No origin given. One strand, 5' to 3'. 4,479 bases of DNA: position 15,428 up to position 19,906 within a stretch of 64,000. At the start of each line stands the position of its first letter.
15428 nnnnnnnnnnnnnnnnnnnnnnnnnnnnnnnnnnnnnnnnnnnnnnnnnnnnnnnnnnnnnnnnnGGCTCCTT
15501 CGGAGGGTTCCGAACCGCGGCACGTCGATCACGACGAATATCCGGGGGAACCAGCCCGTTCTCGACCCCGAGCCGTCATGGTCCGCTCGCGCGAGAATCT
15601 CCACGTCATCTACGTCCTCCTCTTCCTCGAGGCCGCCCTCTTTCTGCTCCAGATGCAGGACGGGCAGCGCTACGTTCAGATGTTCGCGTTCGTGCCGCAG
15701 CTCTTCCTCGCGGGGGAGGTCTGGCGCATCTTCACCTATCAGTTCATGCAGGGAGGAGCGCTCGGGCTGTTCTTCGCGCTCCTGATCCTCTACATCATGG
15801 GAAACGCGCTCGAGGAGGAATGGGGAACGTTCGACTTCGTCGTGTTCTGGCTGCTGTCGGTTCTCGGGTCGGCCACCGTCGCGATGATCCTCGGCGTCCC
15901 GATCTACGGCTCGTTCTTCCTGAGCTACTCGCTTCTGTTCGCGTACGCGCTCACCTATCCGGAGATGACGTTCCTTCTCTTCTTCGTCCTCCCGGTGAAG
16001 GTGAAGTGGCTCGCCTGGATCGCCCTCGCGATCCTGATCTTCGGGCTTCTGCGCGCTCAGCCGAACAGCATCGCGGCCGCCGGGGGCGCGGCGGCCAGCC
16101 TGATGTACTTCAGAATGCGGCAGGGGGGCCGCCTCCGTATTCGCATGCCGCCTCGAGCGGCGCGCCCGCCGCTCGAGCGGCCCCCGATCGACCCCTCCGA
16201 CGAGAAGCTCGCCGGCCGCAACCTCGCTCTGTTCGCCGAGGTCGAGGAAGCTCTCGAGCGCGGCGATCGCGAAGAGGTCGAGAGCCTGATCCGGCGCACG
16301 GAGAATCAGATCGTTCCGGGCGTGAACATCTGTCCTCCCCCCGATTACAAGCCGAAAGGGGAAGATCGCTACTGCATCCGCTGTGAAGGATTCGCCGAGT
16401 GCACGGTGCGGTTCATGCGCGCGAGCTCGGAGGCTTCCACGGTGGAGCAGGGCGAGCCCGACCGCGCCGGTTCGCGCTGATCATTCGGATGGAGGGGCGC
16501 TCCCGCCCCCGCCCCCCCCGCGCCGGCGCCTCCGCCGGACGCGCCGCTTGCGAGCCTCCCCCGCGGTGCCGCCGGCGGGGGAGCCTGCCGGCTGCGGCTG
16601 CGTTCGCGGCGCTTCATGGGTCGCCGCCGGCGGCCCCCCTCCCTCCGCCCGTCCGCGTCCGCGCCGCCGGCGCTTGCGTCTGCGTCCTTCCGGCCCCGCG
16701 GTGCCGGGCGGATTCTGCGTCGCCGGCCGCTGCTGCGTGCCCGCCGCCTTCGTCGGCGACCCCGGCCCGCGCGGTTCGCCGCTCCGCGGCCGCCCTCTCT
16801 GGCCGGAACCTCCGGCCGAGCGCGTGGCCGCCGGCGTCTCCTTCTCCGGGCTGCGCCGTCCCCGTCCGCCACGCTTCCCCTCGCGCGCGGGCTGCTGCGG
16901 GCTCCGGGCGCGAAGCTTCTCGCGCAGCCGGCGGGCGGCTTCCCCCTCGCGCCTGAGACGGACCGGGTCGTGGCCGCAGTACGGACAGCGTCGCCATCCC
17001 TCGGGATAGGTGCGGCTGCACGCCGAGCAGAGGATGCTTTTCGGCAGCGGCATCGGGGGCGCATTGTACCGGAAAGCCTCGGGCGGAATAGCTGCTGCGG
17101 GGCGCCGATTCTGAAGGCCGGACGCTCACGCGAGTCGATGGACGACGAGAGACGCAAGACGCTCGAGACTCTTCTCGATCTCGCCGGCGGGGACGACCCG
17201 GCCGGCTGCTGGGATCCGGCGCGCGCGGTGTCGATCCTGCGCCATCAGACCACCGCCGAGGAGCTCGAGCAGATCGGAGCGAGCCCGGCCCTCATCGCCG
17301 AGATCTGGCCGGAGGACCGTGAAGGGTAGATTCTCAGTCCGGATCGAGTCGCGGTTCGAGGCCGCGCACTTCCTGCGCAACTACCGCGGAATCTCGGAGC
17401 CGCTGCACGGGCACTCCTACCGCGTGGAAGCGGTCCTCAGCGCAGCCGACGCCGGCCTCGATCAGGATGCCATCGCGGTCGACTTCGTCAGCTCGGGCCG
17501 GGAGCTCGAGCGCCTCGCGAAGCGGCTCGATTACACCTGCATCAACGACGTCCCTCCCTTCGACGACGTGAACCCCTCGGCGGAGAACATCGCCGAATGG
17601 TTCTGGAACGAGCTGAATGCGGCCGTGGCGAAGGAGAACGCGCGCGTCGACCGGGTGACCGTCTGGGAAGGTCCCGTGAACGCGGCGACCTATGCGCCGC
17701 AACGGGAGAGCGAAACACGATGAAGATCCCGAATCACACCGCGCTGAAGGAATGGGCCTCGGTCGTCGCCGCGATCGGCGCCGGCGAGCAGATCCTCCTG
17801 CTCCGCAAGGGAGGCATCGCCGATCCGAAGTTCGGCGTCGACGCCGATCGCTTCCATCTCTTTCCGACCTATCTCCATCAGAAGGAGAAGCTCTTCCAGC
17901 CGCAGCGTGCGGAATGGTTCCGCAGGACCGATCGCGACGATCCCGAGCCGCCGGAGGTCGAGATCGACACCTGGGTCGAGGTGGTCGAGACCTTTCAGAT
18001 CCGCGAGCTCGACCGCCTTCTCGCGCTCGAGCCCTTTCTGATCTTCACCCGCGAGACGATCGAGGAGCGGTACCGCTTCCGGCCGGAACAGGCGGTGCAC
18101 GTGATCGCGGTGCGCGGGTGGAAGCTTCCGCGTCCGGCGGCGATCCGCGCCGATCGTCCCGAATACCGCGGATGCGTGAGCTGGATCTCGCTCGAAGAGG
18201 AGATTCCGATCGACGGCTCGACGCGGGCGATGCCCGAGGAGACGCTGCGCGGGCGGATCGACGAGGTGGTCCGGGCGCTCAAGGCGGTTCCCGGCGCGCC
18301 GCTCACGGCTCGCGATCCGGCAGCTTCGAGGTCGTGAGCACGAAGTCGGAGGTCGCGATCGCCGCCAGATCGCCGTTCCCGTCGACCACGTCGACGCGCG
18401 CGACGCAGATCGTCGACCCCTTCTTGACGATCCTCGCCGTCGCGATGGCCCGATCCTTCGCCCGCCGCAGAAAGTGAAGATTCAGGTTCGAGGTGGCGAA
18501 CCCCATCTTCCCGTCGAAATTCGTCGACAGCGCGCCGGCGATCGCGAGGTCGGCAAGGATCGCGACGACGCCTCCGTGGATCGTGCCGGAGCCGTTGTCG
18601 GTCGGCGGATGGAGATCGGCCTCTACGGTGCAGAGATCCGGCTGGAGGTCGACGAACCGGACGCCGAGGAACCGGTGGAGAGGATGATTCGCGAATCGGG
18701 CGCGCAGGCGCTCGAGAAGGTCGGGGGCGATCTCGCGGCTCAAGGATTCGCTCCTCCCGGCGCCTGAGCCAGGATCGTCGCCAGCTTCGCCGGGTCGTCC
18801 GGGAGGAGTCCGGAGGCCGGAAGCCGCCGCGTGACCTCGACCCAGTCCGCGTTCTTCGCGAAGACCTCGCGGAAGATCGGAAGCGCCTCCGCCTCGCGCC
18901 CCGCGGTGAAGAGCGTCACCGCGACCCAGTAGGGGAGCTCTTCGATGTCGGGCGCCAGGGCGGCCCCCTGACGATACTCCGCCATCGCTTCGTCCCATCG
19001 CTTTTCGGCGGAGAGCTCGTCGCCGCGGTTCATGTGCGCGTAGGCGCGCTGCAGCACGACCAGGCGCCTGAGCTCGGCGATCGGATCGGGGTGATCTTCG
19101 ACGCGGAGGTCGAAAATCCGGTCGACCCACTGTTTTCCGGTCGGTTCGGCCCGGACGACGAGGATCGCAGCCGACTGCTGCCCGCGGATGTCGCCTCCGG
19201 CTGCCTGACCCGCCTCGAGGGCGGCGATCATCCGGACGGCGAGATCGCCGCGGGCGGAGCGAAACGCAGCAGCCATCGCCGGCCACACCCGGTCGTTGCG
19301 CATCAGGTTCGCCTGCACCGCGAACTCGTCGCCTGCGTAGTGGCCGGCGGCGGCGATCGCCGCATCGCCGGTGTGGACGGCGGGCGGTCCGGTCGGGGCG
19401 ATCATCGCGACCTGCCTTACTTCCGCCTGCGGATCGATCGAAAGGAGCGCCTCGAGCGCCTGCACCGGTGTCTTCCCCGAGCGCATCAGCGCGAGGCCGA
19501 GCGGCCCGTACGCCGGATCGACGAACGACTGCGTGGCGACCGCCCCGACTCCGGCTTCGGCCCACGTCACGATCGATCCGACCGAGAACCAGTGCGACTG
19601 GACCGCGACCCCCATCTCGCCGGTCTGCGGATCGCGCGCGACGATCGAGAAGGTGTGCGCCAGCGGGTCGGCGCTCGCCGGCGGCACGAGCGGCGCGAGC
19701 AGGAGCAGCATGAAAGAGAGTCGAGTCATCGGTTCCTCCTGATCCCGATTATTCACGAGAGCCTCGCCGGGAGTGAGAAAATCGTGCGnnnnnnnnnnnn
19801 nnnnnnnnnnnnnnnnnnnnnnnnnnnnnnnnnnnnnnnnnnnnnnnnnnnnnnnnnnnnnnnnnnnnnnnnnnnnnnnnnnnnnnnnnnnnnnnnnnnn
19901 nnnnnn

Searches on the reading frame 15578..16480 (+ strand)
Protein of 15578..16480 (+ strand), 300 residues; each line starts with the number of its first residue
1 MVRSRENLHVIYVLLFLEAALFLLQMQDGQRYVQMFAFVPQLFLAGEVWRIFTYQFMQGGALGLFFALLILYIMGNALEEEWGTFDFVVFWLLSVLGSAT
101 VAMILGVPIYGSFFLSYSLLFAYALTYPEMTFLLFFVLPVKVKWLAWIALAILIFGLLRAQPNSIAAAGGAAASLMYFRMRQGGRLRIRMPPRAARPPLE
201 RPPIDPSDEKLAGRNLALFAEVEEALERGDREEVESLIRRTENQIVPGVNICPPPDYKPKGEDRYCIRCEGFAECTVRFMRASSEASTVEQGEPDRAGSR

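Call 21: search_protein_families(library=pfam, proteins=[window:15578-16480:+], max_evalue=0.001)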
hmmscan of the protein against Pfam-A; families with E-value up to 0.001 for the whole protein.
window:15578-16480:+ (300 aa): 2 families
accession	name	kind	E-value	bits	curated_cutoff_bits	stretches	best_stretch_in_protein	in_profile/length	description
PF01694.28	Rhomboid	-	4.1e-10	40.5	22.6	1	46-177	2-136/143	Rhomboid domain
PF08551.15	DUF1751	-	0.00015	22.7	22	1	48-108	8-68/99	Eukaryotic integral membrane protein (DUF1751)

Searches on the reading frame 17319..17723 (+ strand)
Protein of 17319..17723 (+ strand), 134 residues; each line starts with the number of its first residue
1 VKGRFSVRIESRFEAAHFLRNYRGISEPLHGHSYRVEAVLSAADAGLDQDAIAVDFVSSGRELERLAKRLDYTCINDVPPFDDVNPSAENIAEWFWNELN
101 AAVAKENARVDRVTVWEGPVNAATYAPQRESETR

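Call 21: search_protein_families(library=pfam, proteins=[window:17319-17723:+], max_evalue=0.001)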
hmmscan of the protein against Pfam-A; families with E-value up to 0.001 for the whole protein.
window:17319-17723:+ (134 aa): 1 family
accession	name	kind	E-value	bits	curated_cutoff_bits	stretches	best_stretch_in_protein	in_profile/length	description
PF01242.24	PTPS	-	1.2e-32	112.8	22.4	1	7-126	2-119/121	6-pyruvoyl tetrahydropterin synthase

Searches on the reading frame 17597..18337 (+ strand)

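Call 21: search_protein_families(library=pfam, proteins=[window:17597-18337:+], max_evalue=0.001)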
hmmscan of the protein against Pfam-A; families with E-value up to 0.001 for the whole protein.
window:17597-18337:+ (246 aa): 1 family
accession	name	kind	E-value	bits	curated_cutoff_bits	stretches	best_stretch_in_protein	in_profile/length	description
PF08819.17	DUF1802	-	3.8e-46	157.5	25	1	49-219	1-170/174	Domain of unknown function (DUF1802)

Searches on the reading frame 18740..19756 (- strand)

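Call 21: search_protein_families(library=pfam, proteins=[window:18740-19756:-], max_evalue=0.001)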
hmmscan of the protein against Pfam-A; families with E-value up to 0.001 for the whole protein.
window:18740-19756:- (338 aa): 3 families
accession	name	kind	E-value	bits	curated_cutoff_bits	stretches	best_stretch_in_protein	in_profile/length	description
PF06267.17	DUF1028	-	1.4e-71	240.8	26.2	1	35-229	1-193/193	Family of unknown function (DUF1028)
PF07719.23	TPR_2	-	4.1e-06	26.9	27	1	238-270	1-33/34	Tetratricopeptide repeat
PF14559.12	TPR_19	-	0.00028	21.6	25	0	250-305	3-58/68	Tetratricopeptide repeat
